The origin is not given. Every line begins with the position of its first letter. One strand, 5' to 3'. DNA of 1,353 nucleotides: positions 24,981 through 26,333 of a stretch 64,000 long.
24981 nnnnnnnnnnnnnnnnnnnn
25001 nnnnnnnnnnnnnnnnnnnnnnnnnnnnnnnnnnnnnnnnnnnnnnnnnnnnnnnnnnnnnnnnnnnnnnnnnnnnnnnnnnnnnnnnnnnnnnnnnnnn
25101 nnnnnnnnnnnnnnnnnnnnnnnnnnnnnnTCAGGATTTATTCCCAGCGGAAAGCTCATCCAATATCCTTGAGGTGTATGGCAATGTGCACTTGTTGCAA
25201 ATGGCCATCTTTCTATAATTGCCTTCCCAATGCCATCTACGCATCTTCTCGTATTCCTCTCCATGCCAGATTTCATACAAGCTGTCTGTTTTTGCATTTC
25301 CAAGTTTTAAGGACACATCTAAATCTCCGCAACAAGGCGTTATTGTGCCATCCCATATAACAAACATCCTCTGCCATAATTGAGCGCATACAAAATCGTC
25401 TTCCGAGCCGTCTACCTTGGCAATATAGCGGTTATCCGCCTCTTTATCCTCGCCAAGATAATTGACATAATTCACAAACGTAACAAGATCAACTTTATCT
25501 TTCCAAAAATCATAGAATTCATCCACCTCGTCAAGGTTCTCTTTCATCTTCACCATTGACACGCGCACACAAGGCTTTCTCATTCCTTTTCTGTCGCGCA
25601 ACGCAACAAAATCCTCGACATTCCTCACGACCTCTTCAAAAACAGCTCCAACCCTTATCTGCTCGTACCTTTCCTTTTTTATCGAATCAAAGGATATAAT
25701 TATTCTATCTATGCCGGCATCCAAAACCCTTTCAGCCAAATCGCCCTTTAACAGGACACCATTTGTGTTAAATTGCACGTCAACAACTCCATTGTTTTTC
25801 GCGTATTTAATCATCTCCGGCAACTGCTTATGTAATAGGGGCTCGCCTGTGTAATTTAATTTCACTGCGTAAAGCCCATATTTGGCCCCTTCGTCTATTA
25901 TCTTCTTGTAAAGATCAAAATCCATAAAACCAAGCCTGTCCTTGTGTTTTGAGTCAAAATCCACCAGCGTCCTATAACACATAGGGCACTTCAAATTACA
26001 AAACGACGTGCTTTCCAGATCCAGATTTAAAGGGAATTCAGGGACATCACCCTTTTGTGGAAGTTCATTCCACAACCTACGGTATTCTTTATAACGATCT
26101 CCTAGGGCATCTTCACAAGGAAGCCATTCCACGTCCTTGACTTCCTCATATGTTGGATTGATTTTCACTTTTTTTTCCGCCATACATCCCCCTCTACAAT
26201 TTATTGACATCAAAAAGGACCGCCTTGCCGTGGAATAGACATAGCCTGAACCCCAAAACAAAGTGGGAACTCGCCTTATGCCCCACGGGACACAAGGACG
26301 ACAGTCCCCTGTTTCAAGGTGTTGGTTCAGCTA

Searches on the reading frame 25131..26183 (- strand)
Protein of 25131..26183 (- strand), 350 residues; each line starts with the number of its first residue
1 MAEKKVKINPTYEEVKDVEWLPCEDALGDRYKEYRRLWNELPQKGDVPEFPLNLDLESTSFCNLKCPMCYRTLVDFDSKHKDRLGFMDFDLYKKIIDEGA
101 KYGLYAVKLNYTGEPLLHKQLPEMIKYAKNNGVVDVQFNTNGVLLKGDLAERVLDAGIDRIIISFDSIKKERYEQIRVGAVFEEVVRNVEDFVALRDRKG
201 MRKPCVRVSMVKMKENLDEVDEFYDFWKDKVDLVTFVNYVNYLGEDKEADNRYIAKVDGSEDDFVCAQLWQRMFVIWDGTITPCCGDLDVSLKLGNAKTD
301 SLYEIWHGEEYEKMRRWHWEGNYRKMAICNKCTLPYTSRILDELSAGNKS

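Call 3: search_protein_families(library=pfam, proteins=[window:25131-26183:-], max_evalue=0.01)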
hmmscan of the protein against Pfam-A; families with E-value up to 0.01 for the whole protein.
window:25131-26183:- (350 aa): 2 families
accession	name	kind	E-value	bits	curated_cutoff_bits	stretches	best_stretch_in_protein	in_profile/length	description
PF04055.27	Radical_SAM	-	1.9e-19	70.9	29.5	1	57-226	2-165/166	Radical SAM superfamily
PF13186.11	SPASM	-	9.9e-16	58.2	21.5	1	266-333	1-67/67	Iron-sulfur cluster-binding domain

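Call 4: search_protein_families(library=ncbifam, proteins=[window:25131-26183:-], max_evalue=0.01)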
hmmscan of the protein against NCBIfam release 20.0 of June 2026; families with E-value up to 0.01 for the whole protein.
window:25131-26183:- (350 aa): 55 families (the best 25 are shown)
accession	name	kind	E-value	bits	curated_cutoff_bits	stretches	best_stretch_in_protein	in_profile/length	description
TIGR04317.1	W_rSAM_matur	equivalog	1.2e-38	133.1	380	1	54-243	6-188/349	tungsten cofactor oxidoreductase radical SAM maturase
TIGR04311.1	rSAM_Geo_metal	subfamily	1.1e-31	110.4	400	1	50-225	1-172/423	radical SAM/SPASM family putative metalloenzyme maturase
TIGR04321.1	spiroSPASM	subfamily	6.3e-30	104.3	250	1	50-333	229-503/510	spiro-SPASM protein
NF001199.0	PRK00164.2-1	equivalog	7.4e-26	91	231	1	53-260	13-209/308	GTP 3',8-cyclase MoaA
TIGR02668.1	moaA_archaeal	equivalog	3.1e-25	88.8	325.25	1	55-256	13-202/303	GTP 3',8-cyclase MoaA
TIGR02666.1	moaA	equivalog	5.9e-22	78.1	284.05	1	59-251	17-203/336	GTP 3',8-cyclase MoaA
NF033640.1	N_Twi_rSAM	subfamily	8.8e-21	74.4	170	2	34-231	92-299/398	twitch domain-containing radical SAM protein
TIGR04055.1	rSAM_NirJ2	equivalog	6.8e-19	68.5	500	1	57-230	5-164/326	putative heme d1 biosynthesis radical SAM protein NirJ2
NF045646.2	rSAM_Se_TrsS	equivalog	5.6e-18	64.7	490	1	56-227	90-251/441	radical SAM (seleno)protein TrsS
TIGR04251.1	SCM_rSAM_ScmF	equivalog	9.9e-18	64.6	400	1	59-195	11-144/353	SynChlorMet cassette radical SAM/SPASM protein ScmF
TIGR04054.1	rSAM_NirJ1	equivalog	8.4e-17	60.9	650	1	56-245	40-215/387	putative heme d1 biosynthesis radical SAM protein NirJ1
NF045702.1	rSAM_GDGT_ether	equivalog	8.7e-17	60.9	450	1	58-239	92-265/486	tetraether lipid synthase Tes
TIGR04347.1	pseudo_SAM_Halo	equivalog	8.8e-17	61.4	525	1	58-248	44-220/390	TIGR04347 family pseudo-SAM/SPASM protein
TIGR02109.1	PQQ_syn_pqqE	equivalog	4.3e-16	58.8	381.35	1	49-226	4-168/358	pyrroloquinoline quinone biosynthesis protein PqqE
TIGR04546.1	rSAM_ahbC_deAc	equivalog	9e-16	57.6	650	1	59-237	46-211/390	12,18-didecarboxysiroheme deacetylase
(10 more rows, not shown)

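Call 5: find_homologous_proteins(query=window:25131-26183:-, max_evalue=0.00001)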
Query window:25131-26183:- (350 aa): 371 proteins with E <= 0.00001 among 2235 candidates; the best 120 are listed.
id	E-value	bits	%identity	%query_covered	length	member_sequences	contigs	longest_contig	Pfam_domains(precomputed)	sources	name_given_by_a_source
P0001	1.3e-214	730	86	99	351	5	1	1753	PF13186.12,PF04055.28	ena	-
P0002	2.8e-156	538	68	97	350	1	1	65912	PF13186.12,PF04055.28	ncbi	-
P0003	3.4e-156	538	65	98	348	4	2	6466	PF13186.12,PF04055.28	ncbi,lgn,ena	-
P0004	1.3e-155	536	67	99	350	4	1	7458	PF13186.12,PF04055.28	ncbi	-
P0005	2.1e-154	532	66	98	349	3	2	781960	PF13186.12,PF04055.28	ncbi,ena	-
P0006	2.4e-152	526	65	98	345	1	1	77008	PF13186.12,PF04055.28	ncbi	-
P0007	5.2e-146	505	63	98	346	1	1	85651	PF13186.12,PF04055.28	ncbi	-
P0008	3.3e-100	354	50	95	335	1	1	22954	PF13186.12,PF04055.28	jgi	-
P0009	2.3e-99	351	51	95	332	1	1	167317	PF13186.12,PF04055.28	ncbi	-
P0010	1.0e-97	346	49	96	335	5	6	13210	PF13186.12,PF04055.28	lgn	-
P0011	1.0e-96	342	47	94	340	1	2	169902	PF13186.12,PF04055.28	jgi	jgi:pyruvate-formate lyase-activating enzyme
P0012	6.7e-96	340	47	94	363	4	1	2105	PF13186.12,PF04055.28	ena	-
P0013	8.6e-96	339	49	95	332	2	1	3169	PF13186.12,PF04055.28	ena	-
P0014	2.7e-94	335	46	96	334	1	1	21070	PF13186.12,PF04055.28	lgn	-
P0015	8.4e-94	333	46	94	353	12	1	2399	PF13186.12,PF04055.28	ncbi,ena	-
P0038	1.2e-85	306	44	97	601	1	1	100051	PF13186.12,PF04055.28,PF02348.26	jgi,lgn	jgi:radical SAM protein with 4Fe4S-binding SPASM domain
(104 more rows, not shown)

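Call 10: find_encoding_contigs(protein=P0002, flank=10000, max_places=2)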
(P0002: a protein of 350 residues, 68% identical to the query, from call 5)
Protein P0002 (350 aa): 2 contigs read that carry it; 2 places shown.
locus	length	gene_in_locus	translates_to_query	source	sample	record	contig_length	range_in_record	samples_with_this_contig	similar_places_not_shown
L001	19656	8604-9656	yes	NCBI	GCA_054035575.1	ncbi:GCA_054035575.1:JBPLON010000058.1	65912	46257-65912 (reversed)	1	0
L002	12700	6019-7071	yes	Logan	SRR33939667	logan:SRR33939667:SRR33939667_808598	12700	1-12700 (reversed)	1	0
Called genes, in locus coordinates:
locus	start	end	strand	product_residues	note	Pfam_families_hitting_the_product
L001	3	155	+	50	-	?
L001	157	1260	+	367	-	PF04055:Radical_SAM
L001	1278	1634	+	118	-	PF01588:tRNA_bind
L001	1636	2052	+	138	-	PF01894:YjbQ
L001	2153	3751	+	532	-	PF00795:CN_hydrolase, PF02540:NAD_synthase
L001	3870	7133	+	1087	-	-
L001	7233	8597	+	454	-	PF01266:DAO (faint), PF03486:HI0933_like (faint), PF04820:Trp_halogenase (faint), PF07992:Pyr_redox_2, PF13434:Lys_Orn_oxgnase (weak), PF13738:Pyr_redox_3, PF00070:Pyr_redox, PF02852:Pyr_redox_dim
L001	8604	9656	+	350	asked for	PF04055:Radical_SAM, PF13186:SPASM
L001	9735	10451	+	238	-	PF02563:Poly_export, PF10531:SLBB, PF22461:SLBB_2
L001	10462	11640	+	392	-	PF02706:Wzz, PF13807:GNVR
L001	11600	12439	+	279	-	PF05621:TniB (weak), PF13191:AAA_16, PF13604:AAA_30 (weak), PF25199:nSTAND_NTPase5 (faint), PF01637:ATPase_2 (faint), PF13245:AAA_19 (weak), PF13401:AAA_22, PF07728:AAA_5 (weak), +1 more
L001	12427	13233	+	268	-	PF01656:CbiA (weak), PF13614:AAA_31 (weak)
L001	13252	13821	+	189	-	PF00881:Nitroreductase, PF14512:TM1586_NiRdase (faint)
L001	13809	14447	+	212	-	-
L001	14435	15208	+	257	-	PF02673:BacA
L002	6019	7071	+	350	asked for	PF04055:Radical_SAM, PF13186:SPASM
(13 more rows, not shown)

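Call 11: find_encoding_contigs(protein=P0005, flank=10000, max_places=2)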
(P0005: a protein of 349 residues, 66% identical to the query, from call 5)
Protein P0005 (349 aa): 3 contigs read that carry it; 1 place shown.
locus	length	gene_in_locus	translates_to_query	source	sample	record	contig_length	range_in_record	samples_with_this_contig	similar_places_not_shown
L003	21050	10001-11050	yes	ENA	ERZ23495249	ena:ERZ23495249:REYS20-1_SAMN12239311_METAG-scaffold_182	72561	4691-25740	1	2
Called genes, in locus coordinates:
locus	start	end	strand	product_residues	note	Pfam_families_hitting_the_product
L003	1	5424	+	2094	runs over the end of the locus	PF04607:RelA_SpoT, PF02518:HATPase_c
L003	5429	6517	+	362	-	PF13439:Glyco_transf_4, PF13579:Glyco_trans_4_4, PF20706:GT4-conflict (weak), PF00534:Glycos_transf_1, PF13692:Glyco_trans_1_4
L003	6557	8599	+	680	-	-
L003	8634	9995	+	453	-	PF01266:DAO (faint), PF03486:HI0933_like (faint), PF07992:Pyr_redox_2, PF13454:NAD_binding_9 (faint), PF13738:Pyr_redox_3, PF13434:Lys_Orn_oxgnase, PF00070:Pyr_redox, PF02852:Pyr_redox_dim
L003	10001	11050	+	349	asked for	PF04055:Radical_SAM, PF13186:SPASM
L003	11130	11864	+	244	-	PF02563:Poly_export, PF10531:SLBB (weak), PF22461:SLBB_2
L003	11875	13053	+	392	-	PF02706:Wzz, PF13807:GNVR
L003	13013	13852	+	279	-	PF13191:AAA_16, PF13245:AAA_19 (weak), PF13604:AAA_30 (weak), PF13401:AAA_22, PF07728:AAA_5 (weak)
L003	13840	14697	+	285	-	PF13614:AAA_31, PF01656:CbiA (weak)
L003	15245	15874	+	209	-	PF01875:Memo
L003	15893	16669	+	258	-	PF10473:CENP-F_leu_zip (weak), PF19220:Rod_CreS (weak), PF24161:CCDC39 (weak)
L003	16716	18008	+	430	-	PF00275:EPSP_synthase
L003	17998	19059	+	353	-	PF00022:Actin (faint), PF06723:MreB_Mbl, PF11104:PilM_2 (faint), PF00012:HSP70, PF14450:FtsA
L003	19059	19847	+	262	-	PF04085:MreC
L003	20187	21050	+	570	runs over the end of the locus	PF03717:PBP_dimer, PF00905:Transpeptidase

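Call 13: find_encoding_contigs(protein=P0006, flank=10000, max_places=1)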
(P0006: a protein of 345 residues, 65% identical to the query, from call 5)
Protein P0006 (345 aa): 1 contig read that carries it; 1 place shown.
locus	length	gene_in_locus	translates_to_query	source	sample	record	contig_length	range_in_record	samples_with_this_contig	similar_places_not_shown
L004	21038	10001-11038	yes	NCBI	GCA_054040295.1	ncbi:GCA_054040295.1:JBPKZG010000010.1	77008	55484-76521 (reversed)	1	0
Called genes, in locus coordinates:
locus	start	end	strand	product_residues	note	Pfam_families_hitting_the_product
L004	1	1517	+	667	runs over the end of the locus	?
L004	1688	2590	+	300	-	PF01797:Y1_Tnp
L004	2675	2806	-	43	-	-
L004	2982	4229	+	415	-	PF13173:AAA_14, PF13635:DUF4143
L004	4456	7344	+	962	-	-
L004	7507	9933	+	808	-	PF00133:tRNA-synt_1, PF01406:tRNA-synt_1e (faint), PF09334:tRNA-synt_1g, PF13603:tRNA-synt_1_2, PF00133:tRNA-synt_1, PF09334:tRNA-synt_1g, PF08264:Anticodon_1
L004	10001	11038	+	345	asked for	PF04055:Radical_SAM, PF13186:SPASM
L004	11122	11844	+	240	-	PF02563:Poly_export, PF10531:SLBB, PF22461:SLBB_2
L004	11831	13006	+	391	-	PF02706:Wzz, PF13807:GNVR (weak)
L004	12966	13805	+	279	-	PF01637:ATPase_2 (weak), PF05621:TniB (weak), PF13191:AAA_16, PF20720:nSTAND3 (weak), PF25199:nSTAND_NTPase5 (faint), PF13245:AAA_19 (weak), PF13401:AAA_22, PF07728:AAA_5, +1 more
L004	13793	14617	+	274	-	PF13614:AAA_31, PF01656:CbiA (weak)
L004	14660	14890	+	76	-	PF02823:ATP-synt_DE_N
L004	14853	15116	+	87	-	PF09527:ATPase_gene1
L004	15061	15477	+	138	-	-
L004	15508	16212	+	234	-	PF00119:ATP-synt_A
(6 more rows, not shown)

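Call 14: find_encoding_contigs(protein=P0007, flank=10000, max_places=1)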
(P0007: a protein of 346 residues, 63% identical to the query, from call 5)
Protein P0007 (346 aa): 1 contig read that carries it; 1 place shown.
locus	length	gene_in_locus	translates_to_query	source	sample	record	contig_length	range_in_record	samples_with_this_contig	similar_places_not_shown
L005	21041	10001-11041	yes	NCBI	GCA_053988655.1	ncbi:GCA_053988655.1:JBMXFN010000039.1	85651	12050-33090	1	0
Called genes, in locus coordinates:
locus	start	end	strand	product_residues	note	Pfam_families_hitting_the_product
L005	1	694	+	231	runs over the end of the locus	PF13385:Laminin_G_3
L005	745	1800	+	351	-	PF01118:Semialdhyde_dh, PF02774:Semialdhyde_dhC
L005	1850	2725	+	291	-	PF11924:IAT_beta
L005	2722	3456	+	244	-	-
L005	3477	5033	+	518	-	PF00072:Response_reg, PF01590:GAF, PF13185:GAF_2, PF13492:GAF_3, PF13487:HD_5, PF01966:HD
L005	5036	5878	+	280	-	PF00072:Response_reg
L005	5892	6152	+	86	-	PF01206:TusA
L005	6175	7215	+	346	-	PF04143:Sulf_transp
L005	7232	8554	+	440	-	PF00512:HisKA, PF02518:HATPase_c, PF14501:HATPase_c_5 (weak)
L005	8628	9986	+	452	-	PF07992:Pyr_redox_2, PF13450:NAD_binding_8 (faint), PF13434:Lys_Orn_oxgnase (weak), PF13738:Pyr_redox_3, PF00070:Pyr_redox, PF02852:Pyr_redox_dim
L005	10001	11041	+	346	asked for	PF04055:Radical_SAM, PF13186:SPASM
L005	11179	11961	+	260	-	PF02563:Poly_export, PF10531:SLBB, PF22461:SLBB_2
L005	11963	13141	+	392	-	PF02706:Wzz, PF13807:GNVR (weak)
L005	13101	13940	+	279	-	PF13191:AAA_16, PF25199:nSTAND_NTPase5 (faint), PF13245:AAA_19, PF13604:AAA_30 (faint), PF13173:AAA_14 (weak), PF13401:AAA_22, PF00004:AAA (weak), PF07728:AAA_5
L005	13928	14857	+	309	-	PF13614:AAA_31, PF01656:CbiA (weak)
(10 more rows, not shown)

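Call 15: find_encoding_contigs(protein=P0038, flank=10000, max_places=1)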
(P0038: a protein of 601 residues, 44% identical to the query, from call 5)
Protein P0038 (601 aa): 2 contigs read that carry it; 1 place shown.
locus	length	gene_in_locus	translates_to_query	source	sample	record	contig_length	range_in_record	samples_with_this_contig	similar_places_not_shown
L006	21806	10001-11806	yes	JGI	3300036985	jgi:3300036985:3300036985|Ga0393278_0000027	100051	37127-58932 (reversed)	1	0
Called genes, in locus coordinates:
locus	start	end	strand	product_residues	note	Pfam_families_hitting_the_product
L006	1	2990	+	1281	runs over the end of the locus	-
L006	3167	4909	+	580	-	-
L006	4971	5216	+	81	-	PF12728:HTH_17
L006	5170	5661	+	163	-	PF01467:CTP_transf_like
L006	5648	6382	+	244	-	-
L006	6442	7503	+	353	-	PF01370:Epimerase, PF02719:Polysacc_synt_2 (weak), PF04321:RmlD_sub_bind (weak), PF16363:GDP_Man_Dehyd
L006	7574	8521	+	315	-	PF01073:3Beta_HSD, PF01370:Epimerase, PF02719:Polysacc_synt_2 (faint), PF16363:GDP_Man_Dehyd, PF13460:NAD_binding_10 (faint)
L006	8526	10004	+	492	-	PF01943:Polysacc_synt, PF13440:Polysacc_synt_3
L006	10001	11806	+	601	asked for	PF04055:Radical_SAM, PF13186:SPASM, PF02348:CTP_transf_3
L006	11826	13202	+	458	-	PF00535:Glycos_transf_2, PF10111:Glyco_tranf_2_2, PF13506:Glyco_transf_21 (faint), PF13641:Glyco_tranf_2_3 (weak)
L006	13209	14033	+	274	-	PF00793:DAHP_synth_1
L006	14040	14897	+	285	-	PF01925:TauE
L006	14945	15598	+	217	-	PF01507:PAPS_reduct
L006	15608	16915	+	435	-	PF01370:Epimerase, PF16363:GDP_Man_Dehyd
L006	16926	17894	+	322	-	PF01073:3Beta_HSD, PF01370:Epimerase, PF02719:Polysacc_synt_2, PF04321:RmlD_sub_bind, PF05368:NmrA (weak), PF07993:NAD_binding_4, PF16363:GDP_Man_Dehyd, PF13460:NAD_binding_10 (weak), +1 more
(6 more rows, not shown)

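Call 19: find_related_loci(query=A1, collection=genome_contigs, flank=10000)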
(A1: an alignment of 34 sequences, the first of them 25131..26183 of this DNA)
Query A1 (350 aa) in genome_contigs; peptide patterns used: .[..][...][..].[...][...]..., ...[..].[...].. (x = any residue, [..] = any of these).
600 stretches matched a pattern (row limit reached: there are more); 523 encode a relative of the query (tblastn E <= 1e-3); the best 80 are kept; 80 distinct loci.
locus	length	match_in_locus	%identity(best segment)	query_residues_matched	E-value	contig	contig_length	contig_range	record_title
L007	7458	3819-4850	67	4-346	2e-156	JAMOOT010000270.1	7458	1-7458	MAG: Candidatus Omnitrophota bacterium isolate 4559-240_maxbin2_scaf2bin.121 4559-240_scaffold_5712_c1, whole genome sho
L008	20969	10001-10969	44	3-338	3e-89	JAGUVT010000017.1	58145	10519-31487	MAG: Deltaproteobacteria bacterium isolate DeMMO5_3 c_000000010406, whole genome shotgun sequence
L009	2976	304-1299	43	5-335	2e-89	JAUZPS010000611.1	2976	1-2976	MAG: Bacillota bacterium isolate bin150(14d) FHPBLPLK_611, whole genome shotgun sequence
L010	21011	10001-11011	42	2-339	1e-83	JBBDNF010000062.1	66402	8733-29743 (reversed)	MAG: Nitrosopumilaceae archaeon isolate LejiaB_38_73 Lejia_B_537_length_66402_cov_36, whole genome shotgun sequence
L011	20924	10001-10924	44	24-334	5e-83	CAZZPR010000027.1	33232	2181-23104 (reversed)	MAG TPA_asm: uncultured Desulfobacteraceae bacterium isolate SRP141376_co1_353 genome assembly, contig: NODE_3078_length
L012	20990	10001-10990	43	3-334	2e-82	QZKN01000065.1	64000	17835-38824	MAG: Candidatus Omnitrophota bacterium isolate SURF_12 Ga0104751_1000545, whole genome shotgun sequence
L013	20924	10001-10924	45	24-334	8e-82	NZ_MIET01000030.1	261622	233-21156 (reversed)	Pseudoalteromonas sp. MSK9-3 scaffold38_cov968_read255, whole genome shotgun sequence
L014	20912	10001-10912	43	29-334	1e-80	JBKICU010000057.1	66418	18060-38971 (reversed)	MAG: Acidobacteriota bacterium isolate bins.101 NODE_850_length_66418_cov_3.405258, whole genome shotgun sequence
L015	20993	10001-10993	40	5-337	2e-80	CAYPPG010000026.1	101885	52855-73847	MAG TPA_asm: uncultured bacterium isolate SRP141376_co4_190 genome assembly, contig: NODE_309_length_101885_cov_9.278729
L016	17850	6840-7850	41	5-337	3e-80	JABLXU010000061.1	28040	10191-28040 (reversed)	MAG: Candidatus Omnitrophota bacterium isolate Ch114 contig61, whole genome shotgun sequence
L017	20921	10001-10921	41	6-332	6e-80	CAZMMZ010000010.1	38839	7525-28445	MAG TPA_asm: Candidatus Undinarchaeota archaeon isolate binchicken_co48_20 genome assembly, contig: NODE_1437_length_388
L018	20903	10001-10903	42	30-337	1e-78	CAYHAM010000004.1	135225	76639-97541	MAG TPA_asm: uncultured Methanosarcinales archaeon isolate ERP119294_co1_446 genome assembly, contig: NODE_126_length_13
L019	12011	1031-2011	40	5-334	2e-77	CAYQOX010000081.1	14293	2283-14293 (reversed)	MAG TPA_asm: uncultured bacterium isolate SRP141376_co2_274 genome assembly, contig: NODE_8363_length_14293_cov_8.116028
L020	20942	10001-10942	42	13-339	2e-75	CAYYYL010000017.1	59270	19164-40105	MAG TPA_asm: uncultured Verrucomicrobiota bacterium isolate SRP342105_co1_51 genome assembly, contig: NODE_645_length_59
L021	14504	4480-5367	42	31-334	4e-74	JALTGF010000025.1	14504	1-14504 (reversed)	MAG: archaeon isolate S016_maxbin2_scaf2bin.121 S016_NODE_1268_length_14504_cov_15.193782, whole genome shotgun sequence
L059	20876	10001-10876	36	31-335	1e-52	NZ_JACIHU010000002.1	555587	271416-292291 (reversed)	Rhizobium etli strain SEMIA 471 Ga0394333_02, whole genome shotgun sequence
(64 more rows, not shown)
